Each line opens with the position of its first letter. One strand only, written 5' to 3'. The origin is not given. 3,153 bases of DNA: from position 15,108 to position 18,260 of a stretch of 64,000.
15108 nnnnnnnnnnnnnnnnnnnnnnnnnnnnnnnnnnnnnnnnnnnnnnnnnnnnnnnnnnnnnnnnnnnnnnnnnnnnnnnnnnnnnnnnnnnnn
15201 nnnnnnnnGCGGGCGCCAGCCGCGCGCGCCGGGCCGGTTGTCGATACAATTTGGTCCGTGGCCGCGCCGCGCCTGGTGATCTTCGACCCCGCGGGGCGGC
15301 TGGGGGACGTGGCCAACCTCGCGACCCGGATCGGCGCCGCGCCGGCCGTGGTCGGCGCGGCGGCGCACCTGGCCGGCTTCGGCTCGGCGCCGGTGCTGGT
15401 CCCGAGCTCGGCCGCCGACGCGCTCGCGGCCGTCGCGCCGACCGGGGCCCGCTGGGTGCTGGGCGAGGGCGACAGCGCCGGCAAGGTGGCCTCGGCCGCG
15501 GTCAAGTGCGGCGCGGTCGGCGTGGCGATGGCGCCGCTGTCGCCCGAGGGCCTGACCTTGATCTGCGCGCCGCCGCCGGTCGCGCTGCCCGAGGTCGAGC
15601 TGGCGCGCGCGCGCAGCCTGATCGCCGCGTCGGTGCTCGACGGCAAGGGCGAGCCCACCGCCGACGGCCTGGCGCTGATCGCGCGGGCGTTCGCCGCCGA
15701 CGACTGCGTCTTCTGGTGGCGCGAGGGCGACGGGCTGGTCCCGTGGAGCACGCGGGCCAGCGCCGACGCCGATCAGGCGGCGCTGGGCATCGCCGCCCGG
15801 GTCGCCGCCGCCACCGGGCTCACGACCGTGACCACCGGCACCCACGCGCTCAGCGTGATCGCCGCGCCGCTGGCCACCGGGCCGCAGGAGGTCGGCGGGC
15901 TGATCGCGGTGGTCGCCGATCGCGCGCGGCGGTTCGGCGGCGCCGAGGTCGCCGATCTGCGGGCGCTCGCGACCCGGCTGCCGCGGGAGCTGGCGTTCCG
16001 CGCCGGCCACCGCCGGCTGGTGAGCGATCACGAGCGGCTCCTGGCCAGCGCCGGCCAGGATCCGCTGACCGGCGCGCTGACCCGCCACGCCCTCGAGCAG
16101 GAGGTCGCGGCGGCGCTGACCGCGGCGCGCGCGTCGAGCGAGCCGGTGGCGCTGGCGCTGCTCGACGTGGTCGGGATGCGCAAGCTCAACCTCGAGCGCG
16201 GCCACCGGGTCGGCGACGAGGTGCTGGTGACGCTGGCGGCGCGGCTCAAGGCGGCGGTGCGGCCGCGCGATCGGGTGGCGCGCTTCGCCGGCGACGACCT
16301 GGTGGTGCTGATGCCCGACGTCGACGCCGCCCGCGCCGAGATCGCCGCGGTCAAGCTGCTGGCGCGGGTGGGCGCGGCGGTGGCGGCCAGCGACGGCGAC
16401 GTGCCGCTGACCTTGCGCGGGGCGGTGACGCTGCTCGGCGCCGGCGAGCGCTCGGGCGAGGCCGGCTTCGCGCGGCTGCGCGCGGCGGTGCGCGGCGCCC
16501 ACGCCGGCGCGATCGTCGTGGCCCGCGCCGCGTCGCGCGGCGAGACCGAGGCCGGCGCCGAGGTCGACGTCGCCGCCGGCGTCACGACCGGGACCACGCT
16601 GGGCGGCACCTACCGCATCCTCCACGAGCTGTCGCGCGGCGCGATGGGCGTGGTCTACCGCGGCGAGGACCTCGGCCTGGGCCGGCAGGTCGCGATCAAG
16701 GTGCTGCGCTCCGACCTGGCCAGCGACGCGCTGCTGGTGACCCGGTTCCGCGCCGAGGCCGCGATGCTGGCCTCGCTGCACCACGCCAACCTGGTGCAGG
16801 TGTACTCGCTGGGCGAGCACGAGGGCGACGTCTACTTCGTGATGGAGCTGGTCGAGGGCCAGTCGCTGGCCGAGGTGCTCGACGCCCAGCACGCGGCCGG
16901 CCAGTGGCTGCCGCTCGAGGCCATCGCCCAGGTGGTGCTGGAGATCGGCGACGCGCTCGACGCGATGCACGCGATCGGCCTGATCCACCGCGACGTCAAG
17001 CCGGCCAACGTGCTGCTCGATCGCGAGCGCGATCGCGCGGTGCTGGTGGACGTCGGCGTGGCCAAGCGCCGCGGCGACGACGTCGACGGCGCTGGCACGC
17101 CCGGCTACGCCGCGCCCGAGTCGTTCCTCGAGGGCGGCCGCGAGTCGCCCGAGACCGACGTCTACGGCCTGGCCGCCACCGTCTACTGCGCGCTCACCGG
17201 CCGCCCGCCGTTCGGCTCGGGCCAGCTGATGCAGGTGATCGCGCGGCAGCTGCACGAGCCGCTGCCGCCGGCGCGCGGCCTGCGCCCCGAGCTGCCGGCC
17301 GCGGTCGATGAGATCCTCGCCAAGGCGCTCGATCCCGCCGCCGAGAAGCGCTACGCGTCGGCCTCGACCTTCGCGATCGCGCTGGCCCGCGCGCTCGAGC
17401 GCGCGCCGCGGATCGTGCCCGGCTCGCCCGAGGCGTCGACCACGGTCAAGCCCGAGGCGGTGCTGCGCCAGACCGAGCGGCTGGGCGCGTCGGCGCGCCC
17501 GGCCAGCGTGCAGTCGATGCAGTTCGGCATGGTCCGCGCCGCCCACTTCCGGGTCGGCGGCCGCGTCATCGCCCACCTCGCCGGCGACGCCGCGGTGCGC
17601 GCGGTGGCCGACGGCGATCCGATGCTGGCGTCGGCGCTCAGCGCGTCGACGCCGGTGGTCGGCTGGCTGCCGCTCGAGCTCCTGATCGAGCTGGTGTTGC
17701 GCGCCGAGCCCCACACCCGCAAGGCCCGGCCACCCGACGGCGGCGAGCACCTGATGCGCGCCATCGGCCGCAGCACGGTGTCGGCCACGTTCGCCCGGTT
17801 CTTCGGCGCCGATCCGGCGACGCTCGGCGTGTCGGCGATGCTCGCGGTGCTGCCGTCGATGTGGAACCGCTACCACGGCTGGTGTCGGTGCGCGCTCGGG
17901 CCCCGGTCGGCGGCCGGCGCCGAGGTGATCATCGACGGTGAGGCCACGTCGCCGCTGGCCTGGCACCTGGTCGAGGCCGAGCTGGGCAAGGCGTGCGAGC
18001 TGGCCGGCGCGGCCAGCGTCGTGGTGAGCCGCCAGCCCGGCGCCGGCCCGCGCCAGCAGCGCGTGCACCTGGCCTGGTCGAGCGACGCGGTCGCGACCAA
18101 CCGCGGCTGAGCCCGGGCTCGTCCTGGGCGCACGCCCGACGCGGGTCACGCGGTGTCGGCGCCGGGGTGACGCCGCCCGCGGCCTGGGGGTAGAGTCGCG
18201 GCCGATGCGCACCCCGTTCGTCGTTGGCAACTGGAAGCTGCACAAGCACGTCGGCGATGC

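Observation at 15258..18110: Degenerate-GGDEF (I-site only) fused to a Ser/Thr kinase, inserted into the gap-pgk-tpiA glycolytic cluster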

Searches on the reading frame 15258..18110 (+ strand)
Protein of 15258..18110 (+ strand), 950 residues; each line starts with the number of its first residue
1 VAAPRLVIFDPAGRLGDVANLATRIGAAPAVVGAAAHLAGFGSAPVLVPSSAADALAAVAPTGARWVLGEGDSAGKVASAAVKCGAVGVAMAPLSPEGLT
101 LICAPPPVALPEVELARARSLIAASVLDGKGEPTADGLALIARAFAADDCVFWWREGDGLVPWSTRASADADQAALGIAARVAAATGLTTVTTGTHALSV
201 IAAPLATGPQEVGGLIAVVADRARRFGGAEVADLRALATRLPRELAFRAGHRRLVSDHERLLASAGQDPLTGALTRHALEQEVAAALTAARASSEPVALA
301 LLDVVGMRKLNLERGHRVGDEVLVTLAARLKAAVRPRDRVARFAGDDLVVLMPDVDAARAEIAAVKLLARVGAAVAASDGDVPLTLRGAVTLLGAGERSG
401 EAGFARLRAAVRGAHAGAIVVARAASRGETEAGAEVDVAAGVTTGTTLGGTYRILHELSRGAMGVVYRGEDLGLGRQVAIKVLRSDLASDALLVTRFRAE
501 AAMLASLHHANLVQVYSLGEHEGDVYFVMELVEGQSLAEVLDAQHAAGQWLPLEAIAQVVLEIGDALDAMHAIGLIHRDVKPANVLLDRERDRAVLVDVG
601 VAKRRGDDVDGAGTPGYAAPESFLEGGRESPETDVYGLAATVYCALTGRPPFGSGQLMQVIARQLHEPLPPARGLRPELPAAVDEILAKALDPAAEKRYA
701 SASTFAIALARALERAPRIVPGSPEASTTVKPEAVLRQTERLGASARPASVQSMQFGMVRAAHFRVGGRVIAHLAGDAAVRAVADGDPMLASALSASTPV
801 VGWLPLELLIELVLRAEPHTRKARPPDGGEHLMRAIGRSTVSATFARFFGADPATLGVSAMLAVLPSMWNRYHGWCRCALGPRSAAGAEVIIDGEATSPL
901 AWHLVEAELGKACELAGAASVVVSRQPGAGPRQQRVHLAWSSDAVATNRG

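Call 3: search_protein_families(library=pfam, proteins=[window:15258-18110:+], max_evalue=0.1)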
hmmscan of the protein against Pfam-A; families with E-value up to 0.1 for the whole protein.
window:15258-18110:+ (950 aa): 7 families
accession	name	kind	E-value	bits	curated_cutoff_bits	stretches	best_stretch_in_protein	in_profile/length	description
PF00069.31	Pkinase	-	1e-38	133.7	31.7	1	452-699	1-252/263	Protein kinase domain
PF07714.23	PK_Tyr_Ser-Thr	-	9.4e-23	81.3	23.1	1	454-698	3-248/258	Protein tyrosine and serine/threonine kinase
PF00990.26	GGDEF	-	9.2e-20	71.5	23.8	1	267-378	3-117/161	Diguanylate cyclase, GGDEF domain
PF06293.20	Kdo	-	6.5e-06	26.2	21.3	1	480-605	42-172/207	Lipopolysaccharide kinase (Kdo/WaaP) family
PF03109.22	ABC1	-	6.2e-05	22.7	22.9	1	526-604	144-216/244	ABC1 atypical kinase-like domain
PF01636.29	APH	-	0.002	18.4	23.2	2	544-597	137-192/239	Phosphotransferase enzyme family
PF01163.29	RIO1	-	0.035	14.2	22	1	498-600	56-149/187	RIO domain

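Call 4: search_protein_families(library=ncbifam, proteins=[window:15258-18110:+], max_evalue=0.1)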
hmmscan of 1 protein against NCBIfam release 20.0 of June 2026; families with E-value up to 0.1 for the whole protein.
window:15258-18110:+ (950 aa): 41 families (the best 25 are shown)
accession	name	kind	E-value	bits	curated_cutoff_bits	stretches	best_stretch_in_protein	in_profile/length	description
NF033483.0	PknB_PASTA_kin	equivalog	1.9e-65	222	450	1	445-729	2-289/563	Stk1 family PASTA domain-containing Ser/Thr kinase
NF052427.1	StpK7MSMEG_1200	equivalog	7.4e-55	186.5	900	1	449-737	6-293/601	serine/threonine protein kinase StpK7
NF038150.1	lanthi_synth_IV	equivalog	3.3e-40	138.2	650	1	438-729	181-473/851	class IV lanthionine synthetase LanL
NF047741.1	antiphage_MADS6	equivalog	4.5e-40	137.8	460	2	551-738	296-489/612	methylation-associated defense system protein kinase MAD6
NF009651.0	PRK13184.1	equivalog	1.7e-30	105.7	839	1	451-717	3-295/932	serine/threonine-protein kinase PknD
TIGR03903.1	TOMM_kin_cyc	equivalog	1e-27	96.5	705.75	1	475-706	3-241/1267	TOMM system kinase/cyclase fusion protein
NF007423.1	PRK09966.1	equivalog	9.5e-23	80.7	325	1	223-379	196-354/390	diguanylate cyclase DgcN/YfiN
NF038151.1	lanthi_synth_III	equivalog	5.7e-21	74.6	575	1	446-648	216-425/833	class III lanthionine synthetase LanKC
NF038266.1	diguan_SiaD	equivalog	3.1e-20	72.6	290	1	258-398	87-228/252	biofilm regulation diguanylate cyclase SiaD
NF053615.1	SerThrKinAfsKStmc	equivalog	7e-20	71.3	1300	1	450-688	13-248/809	protein serine/threonine kinase AfsK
NF007380.0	PRK09894.1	equivalog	3.8e-19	69.2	256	1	261-395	125-258/296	diguanylate cyclase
NF007135.0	PRK09581.1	equivalog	5.7e-19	68.3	474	1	253-372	280-399/457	PleD family two-component system response regulator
TIGR00254.1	GGDEF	domain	1.1e-18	67.4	37.4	1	264-368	4-108/168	diguanylate cyclase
NF033442.0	BREX_PglW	equivalog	1.1e-16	59.8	990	2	442-624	504-679/1391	BREX system serine/threonine kinase PglW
NF047654.1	DiguCycDgcRLepto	equivalog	3.1e-16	59.1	500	1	253-368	121-236/295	diguanylate cyclase DgcR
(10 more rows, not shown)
